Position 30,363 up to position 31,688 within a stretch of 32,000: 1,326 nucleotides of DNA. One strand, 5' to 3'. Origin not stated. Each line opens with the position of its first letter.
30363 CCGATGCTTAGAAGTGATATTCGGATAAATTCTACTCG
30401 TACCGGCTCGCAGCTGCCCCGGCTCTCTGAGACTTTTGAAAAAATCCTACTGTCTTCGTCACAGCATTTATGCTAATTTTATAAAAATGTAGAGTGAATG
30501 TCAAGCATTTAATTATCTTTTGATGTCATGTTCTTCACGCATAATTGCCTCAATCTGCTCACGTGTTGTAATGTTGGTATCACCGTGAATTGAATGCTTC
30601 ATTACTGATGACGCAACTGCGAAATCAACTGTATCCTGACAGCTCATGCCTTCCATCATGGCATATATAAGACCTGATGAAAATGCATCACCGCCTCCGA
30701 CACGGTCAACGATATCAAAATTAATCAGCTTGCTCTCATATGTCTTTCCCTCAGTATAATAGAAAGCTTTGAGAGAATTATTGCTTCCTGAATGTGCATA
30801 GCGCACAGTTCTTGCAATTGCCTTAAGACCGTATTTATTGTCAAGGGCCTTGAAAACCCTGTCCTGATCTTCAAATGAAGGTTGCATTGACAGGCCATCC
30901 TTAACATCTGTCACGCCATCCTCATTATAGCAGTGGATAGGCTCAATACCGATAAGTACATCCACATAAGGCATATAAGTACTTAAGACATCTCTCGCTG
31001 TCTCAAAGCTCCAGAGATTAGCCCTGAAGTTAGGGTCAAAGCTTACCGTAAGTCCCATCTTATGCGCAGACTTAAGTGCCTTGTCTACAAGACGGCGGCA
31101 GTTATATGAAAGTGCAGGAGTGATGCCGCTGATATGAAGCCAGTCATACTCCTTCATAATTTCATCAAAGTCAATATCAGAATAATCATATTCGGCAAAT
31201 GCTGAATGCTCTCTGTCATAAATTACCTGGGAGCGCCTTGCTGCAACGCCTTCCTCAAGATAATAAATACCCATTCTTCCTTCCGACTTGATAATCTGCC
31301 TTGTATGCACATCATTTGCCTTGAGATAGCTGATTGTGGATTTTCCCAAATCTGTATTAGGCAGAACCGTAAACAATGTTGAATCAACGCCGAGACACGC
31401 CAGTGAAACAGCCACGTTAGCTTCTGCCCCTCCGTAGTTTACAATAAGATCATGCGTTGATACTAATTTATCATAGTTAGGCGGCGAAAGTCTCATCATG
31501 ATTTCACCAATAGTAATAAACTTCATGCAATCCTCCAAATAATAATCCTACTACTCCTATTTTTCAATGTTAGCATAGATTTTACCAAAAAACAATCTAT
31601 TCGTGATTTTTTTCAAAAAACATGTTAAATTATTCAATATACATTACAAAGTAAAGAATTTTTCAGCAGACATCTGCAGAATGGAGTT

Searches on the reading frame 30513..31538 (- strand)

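Call 75: search_protein_families(library=pfam, proteins=[window:30513-31538:-], max_evalue=0.00001)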
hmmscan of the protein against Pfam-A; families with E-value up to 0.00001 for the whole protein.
window:30513-31538:- (341 aa): 1 family
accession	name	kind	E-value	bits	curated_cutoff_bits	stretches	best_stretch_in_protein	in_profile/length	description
PF00294.29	PfkB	-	3.1e-32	112.6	25.8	2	8-197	5-189/302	pfkB family carbohydrate kinase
